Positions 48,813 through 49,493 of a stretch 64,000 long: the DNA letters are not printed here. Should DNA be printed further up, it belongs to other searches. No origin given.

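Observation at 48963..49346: Phage-encoded ArfB-like stand-alone GGQ release-factor domain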

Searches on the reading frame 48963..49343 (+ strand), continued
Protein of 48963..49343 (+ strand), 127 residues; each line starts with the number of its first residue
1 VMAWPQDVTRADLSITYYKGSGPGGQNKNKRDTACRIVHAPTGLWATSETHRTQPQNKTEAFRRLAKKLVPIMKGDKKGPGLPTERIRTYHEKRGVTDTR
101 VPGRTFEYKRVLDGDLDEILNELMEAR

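Call 46: fold_search(model_id=the predicted structure, library=pdb)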
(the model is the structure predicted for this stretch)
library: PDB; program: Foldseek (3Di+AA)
matches with E <= 10: 453; with E <= 0.001: 50
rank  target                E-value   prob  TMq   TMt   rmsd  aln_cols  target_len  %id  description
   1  9d7r_1w               3.3e-09  1.00  0.72  0.39   4.7       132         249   32  Crystal structure of the wild-type Thermus thermophilus 70S ribosome in complex with Fva1 antimicrobial peptide, mRNA (released 2024-11-13)
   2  9mtr_1w               1.1e-08  1.00  0.72  0.40   4.7       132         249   32  Crystal structure of the wild-type Thermus thermophilus 70S ribosome in complex with mRNA, A-site GGS-mutant Release  (released 2025-06-18)
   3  4v5e_AY               1.4e-08  1.00  0.67  0.28   3.9       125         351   33  Insights into translational termination from the structure of RF2 bound to the ribosome (released 2014-07-09)
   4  4v9n_AY               2.0e-08  1.00  0.67  0.27   3.9       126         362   32  Crystal structure of the 70S ribosome bound with the Q253P mutant of release factor RF2. (released 2014-07-09)
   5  9d7r_2w               3.2e-08  1.00  0.72  0.39   5.7       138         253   31  Crystal structure of the wild-type Thermus thermophilus 70S ribosome in complex with Fva1 antimicrobial peptide, mRNA (released 2024-11-13)
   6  9mtq_1w               3.6e-08  1.00  0.73  0.40   4.6       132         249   32  Crystal structure of the wild-type Thermus thermophilus 70S ribosome in complex with mRNA, A-site GGD-mutant Release  (released 2025-06-18)
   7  4v5j_AY               4.4e-08  1.00  0.65  0.27   4.2       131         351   34  Structure of the 70S ribosome bound to Release factor 2 and a substrate analog provides insights into catalysis of pe (released 2014-07-09)
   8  9mtr_2w               5.0e-08  1.00  0.72  0.39   4.7       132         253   32  Crystal structure of the wild-type Thermus thermophilus 70S ribosome in complex with mRNA, A-site GGS-mutant Release  (released 2025-06-18)
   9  9mtq_2w               5.0e-08  1.00  0.72  0.39   5.7       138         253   30  Crystal structure of the wild-type Thermus thermophilus 70S ribosome in complex with mRNA, A-site GGD-mutant Release  (released 2025-06-18)
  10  7m5d_A                8.5e-08  1.00  0.67  0.26   5.0       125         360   32  Cryo-EM structure of a non-rotated E.coli 70S ribosome in complex with RF3-GTP, RF1 and P-tRNA (state I) (released 2022-10-19)
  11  8p16_6                8.5e-08  1.00  0.67  0.26   6.2       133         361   31  E167K RF2 on E. coli 70S release complex with UGG (Structure I) (released 2024-05-22)
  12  8oir_Aa               8.5e-08  1.00  0.64  0.25   5.3       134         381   30  55S human mitochondrial ribosome with mtRF1 and P-site tRNA (released 2023-06-14)
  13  5j4d_JA               1.0e-07  1.00  0.63  0.35   5.4       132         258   31  E. coli release factor 1 bound to the 70S ribosome in response to a pseudouridylated stop codon (released 2016-05-18)
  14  7nqh_BL               1.2e-07  1.00  0.68  0.38   5.4       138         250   32  55S mammalian mitochondrial ribosome with mtRF1a and P-site tRNAMet (released 2021-05-05)
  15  8fzd_w                1.3e-07  1.00  0.64  0.27   6.1       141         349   29  Cryo-EM structure of an E. coli non-rotated ribosome termination complex bound with apoRF3, RF1, P- and E-site tRNAPhe (released 2024-07-17)
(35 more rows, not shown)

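Call 48: find_related_loci(query=A1, collection=genome_contigs, flank=8000)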
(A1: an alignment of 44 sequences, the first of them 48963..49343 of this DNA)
Query A1 (127 aa) in genome_contigs; peptide patterns used: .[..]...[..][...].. (x = any residue, [..] = any of these).
600 stretches matched a pattern (row limit reached: there are more); 271 encode a relative of the query (tblastn E <= 1e-3); the best 80 are kept; 80 distinct loci.
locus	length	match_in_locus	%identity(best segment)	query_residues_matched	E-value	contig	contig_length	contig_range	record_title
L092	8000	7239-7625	36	7-123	3e-21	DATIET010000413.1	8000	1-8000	MAG TPA_asm: Thermodesulfobacteriota bacterium isolate SMAG_U16376 k141_1433578, whole genome shotgun sequence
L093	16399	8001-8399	36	7-127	2e-20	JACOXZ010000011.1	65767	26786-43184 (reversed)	MAG: Candidatus Liptonbacteria bacterium isolate NC_groundwater_166_Ag_S-0.1um_47_12 S4_GD2017_2_S1_scaffold_594, whole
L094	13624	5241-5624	37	8-123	8e-19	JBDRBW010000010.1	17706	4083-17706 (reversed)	MAG: Patescibacteria group bacterium isolate MEGAHIT-group-1.149 k141_1304502, whole genome shotgun sequence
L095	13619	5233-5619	38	12-127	1e-18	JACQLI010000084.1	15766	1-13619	MAG: Candidatus Omnitrophota bacterium isolate NC_groundwater_1199_Ag_S-0.1um_47_39 S_p1_S3_coassembly_k141_2436577, who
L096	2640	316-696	31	12-126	2e-18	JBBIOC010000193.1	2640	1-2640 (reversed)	MAG: Candidatus Omnitrophota bacterium isolate RVF170221_bin_270 NODE_5944_length_2640_cov_3.482012, whole genome shotgu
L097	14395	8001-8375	34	12-124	3e-18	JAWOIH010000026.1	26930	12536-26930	MAG: Candidatus Desulfacyla sp. isolate CWP5-2.bin.153 k191_3490777, whole genome shotgun sequence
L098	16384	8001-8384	34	8-123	3e-18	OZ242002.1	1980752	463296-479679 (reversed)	MAG: Thermodesulfobacteriota bacterium isolate e7122dd4-f3e6-4f07-b2bf-3ec12583613f genome assembly, chromosome: 1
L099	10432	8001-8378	33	12-125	4e-18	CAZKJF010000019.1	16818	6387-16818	MAG TPA_asm: uncultured Candidatus Saccharibacteria bacterium isolate binchicken_co84_142 genome assembly, contig: k141_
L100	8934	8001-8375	34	11-123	5e-18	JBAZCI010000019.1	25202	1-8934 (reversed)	MAG: Patescibacteria group bacterium isolate SO_2017_GW1_133 NODE_8001_length_25202_cov_0.874058_OW334_2017, whole genom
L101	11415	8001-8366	34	11-120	5e-18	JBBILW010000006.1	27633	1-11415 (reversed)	MAG: Candidatus Jorgensenbacteria bacterium isolate BR1F70218_bin_218 NODE_938_length_27633_cov_1.08991, whole genome sh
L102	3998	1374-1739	38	11-120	4e-18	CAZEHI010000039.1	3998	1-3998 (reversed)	MAG TPA_asm: uncultured Candidatus Saccharibacteria bacterium isolate binchicken_co34_546 genome assembly, contig: NODE_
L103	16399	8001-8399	33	7-127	6e-18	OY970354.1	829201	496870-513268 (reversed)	MAG: uncultured bacterium isolate MFD04540.bin.2.12 genome assembly, chromosome: 1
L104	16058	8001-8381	35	12-126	6e-18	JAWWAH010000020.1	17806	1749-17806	MAG: Candidatus Spechtbacterales bacterium isolate HN14.bin.51 k141_2108675_length_17806_cov_10.9994, whole genome shotg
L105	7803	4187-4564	33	7-120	8e-18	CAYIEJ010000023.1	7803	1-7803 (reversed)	MAG TPA_asm: uncultured Candidatus Saccharibacteria bacterium isolate ERP119705_co18_661 genome assembly, contig: NODE_1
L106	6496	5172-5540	38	12-121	1e-17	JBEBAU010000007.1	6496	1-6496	MAG: Candidatus Parcubacteria bacterium isolate arikareeriver_2019_sw_WHONDRS-S19S_0023_B_bin.2 scaffold_1399826, whole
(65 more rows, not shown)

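Call 53: search_protein_families(library=padloc, proteins=[window:48963-49343:+], max_evalue=0.01)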
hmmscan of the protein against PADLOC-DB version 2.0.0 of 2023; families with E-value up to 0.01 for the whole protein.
window:48963-49343:+ (127 aa): 0 families

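Call 70: search_protein_families(library=pfam, alignment_id=A2, max_evalue=0.00001)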
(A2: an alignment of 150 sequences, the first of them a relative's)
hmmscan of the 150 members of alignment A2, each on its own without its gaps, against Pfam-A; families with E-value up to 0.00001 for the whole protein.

A. member 1, L078:4956-6509:+ (518 aa): 0 families

B. families by the number of members that match (of 150 scanned): 44 families (the first 25 are shown)
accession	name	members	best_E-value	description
PF00805.28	Pentapeptide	4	1.6e-34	Pentapeptide repeats (8 copies)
PF13576.12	Pentapeptide_3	4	2.2e-14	Pentapeptide repeats (9 copies)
PF13599.13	Pentapeptide_4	4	5.4e-12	Pentapeptide repeat region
PF03796.21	DnaB_C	3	3.8e-28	DnaB-like helicase C terminal domain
PF01555.25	N6_N4_Mtase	2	7.9e-49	DNA methylase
PF00154.27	RecA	2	4.7e-33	recA bacterial DNA recombination protein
PF00535.33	Glycos_transf_2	2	5.1e-25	Glycosyl transferase family 2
PF03330.24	DPBB_1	2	3e-22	Lytic transglycolase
PF03161.18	LAGLIDADG_2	2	3.4e-14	LAGLIDADG DNA endonuclease family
PF09414.15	RNA_ligase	2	1e-11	RNA ligase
PF01139.22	RtcB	1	2.1e-107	tRNA-splicing ligase RtcB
PF25109.1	HAD_PNKP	1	1e-41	Polynucleotide kinase PNKP phosphatase domain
PF01327.26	Pep_deformylase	1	2.2e-39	Polypeptide deformylase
PF13264.11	DUF4055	1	8.9e-28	Domain of unknown function (DUF4055)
PF24175.2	SU10_adaptor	1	1.8e-24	SU10 adaptor protein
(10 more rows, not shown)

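Call 71: search_protein_families(library=pfam, alignment_id=A3, max_evalue=0.00001)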
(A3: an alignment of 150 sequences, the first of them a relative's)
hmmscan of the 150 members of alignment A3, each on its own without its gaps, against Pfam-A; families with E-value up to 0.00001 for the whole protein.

A. member 1, L076:9965-11515:+ (517 aa): 5 families
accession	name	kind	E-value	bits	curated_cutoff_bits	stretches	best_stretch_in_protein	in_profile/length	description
PF04851.21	ResIII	-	2e-24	86.8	22.5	1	117-268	2-163/164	Type III restriction enzyme, res subunit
PF00270.35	DEAD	-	1.4e-11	44.9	26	1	122-271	3-163/167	DEAD/DEAH box helicase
PF00271.37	Helicase_C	-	3.6e-10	40.5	23.5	1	365-469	4-105/110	Helicase conserved C-terminal domain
PF21241.2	UvsW_N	-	3.9e-10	40.5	25.3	1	8-83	8-81/81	DNA helicase UvsW, N-terminal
PF18766.7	SWI2_SNF2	-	2.2e-09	37.7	26.7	1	133-332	18-217/221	SWI2/SNF2 ATPase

B. families by the number of members that match (of 150 scanned): 71 families (the first 25 are shown)
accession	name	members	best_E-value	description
PF02511.20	Thy1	2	2.8e-74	Thymidylate synthase complementing protein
PF04308.18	RNaseH_like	2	6.6e-26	Ribonuclease H-like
PF05866.16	RusA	2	9.4e-10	Endodeoxyribonuclease RusA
PF07505.17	DUF5131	1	3.3e-73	Protein of unknown function (DUF5131)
PF25283.1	DUF7873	1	3.7e-72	Family of unknown function (DUF7873)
PF06508.19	QueC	1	7e-64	Queuosine biosynthesis protein QueC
PF13793.12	Pribosyltran_N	1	1.6e-53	N-terminal domain of ribose phosphate pyrophosphokinase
PF02562.22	PhoH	1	7e-51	PhoH-like protein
PF01555.25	N6_N4_Mtase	1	3.3e-46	DNA methylase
PF13638.12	PIN_4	1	5.1e-31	PIN domain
PF18909.5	dGTP_diPhyd_N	1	2.1e-27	dATP/dGTP diphosphohydrolase, N-terminal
PF01343.23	Peptidase_S49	1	2e-25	Peptidase family S49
PF00717.28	Peptidase_S24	1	8.5e-25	Peptidase S24-like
PF04851.21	ResIII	1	2e-24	Type III restriction enzyme, res subunit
PF00692.24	dUTPase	1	5.6e-23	dUTPase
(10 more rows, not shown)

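Call 73: search_protein_families(library=pfam, proteins=[L024:4507-5538:+, L086:7662-8273:+, L024:3750-4511:+, L024:5538-6044:+, L024:2095-2775:+, L024:3343-3750:+, L024:2870-3265:+, L024:9993-10940:+, L086:8527-8979:+, L086:5958-7229:+], max_evalue=0.001)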
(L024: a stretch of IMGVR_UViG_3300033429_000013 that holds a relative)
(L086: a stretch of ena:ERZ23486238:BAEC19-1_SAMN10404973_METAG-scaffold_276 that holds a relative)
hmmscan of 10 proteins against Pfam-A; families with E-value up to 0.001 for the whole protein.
L024:4507-5538:+ (344 aa): 0 families

L086:7662-8273:+ (204 aa): 0 families

L024:3750-4511:+ (254 aa): 1 family
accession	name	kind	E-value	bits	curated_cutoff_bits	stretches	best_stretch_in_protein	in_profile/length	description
PF24175.2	SU10_adaptor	-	1.8e-24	87.7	27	1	1-213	1-179/194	SU10 adaptor protein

L024:5538-6044:+ (169 aa): 0 families

L024:2095-2775:+ (227 aa): 0 families

L024:3343-3750:+ (136 aa): 0 families

L024:2870-3265:+ (132 aa): 0 families

L024:9993-10940:+ (316 aa): 0 families

L086:8527-8979:+ (151 aa): 0 families

L086:5958-7229:+ (424 aa): 0 families

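Call 79: search_solved_structures(query=A1, max_evalue=1)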
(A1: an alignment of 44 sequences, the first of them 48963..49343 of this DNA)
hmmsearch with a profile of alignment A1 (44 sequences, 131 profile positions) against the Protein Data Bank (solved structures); distinct sequences matched with E-value up to 1: 61 (the best 60 are shown).
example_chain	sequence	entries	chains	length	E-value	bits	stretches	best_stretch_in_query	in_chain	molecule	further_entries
2fvo_A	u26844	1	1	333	6.3e-39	136.2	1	7-128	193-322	Peptide chain release factor 1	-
1rq0_A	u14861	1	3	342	6.7e-39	136.1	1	7-128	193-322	Peptide chain release factor 1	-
2b3t_B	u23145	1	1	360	4.5e-35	123.7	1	6-129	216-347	Peptide chain release factor 1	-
5o2r_v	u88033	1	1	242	6.1e-35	123.3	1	6-129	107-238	Peptide chain release factor RF1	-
6orl_A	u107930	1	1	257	7e-35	123.1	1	6-129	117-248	Peptide chain release factor 1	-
6osk_A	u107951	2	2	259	7.1e-35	123.1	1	6-129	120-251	Peptide chain release factor 1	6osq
6boh_JA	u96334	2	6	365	1e-34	122.5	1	6-129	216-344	Peptide chain release factor 1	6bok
6gxn_v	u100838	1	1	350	1.1e-34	122.4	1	6-129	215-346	Peptide chain release factor RF1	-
5j30_QY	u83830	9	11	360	1.2e-34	122.3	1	6-129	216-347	Peptide chain release factor 1 | Peptide chain release factor RF1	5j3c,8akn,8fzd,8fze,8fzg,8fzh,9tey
7m5d_A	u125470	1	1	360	1.2e-34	122.3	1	6-129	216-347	Peptide chain release factor 1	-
6dnc_MA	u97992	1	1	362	1.2e-34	122.3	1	6-129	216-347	Peptide chain release factor 1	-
5j4d_JA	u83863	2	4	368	1.2e-34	122.3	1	6-129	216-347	Peptide chain release factor 1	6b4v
6gwt_v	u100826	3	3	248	1.6e-33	118.7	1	6-129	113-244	Peptide chain release factor RF1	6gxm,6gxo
8oin_Aa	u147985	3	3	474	6e-33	116.8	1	8-128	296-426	Peptide chain release factor 1, mitochondrial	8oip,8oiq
7nqh_BL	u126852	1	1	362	2.1e-32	115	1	8-128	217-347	Peptide chain release factor 1-like, mitochondrial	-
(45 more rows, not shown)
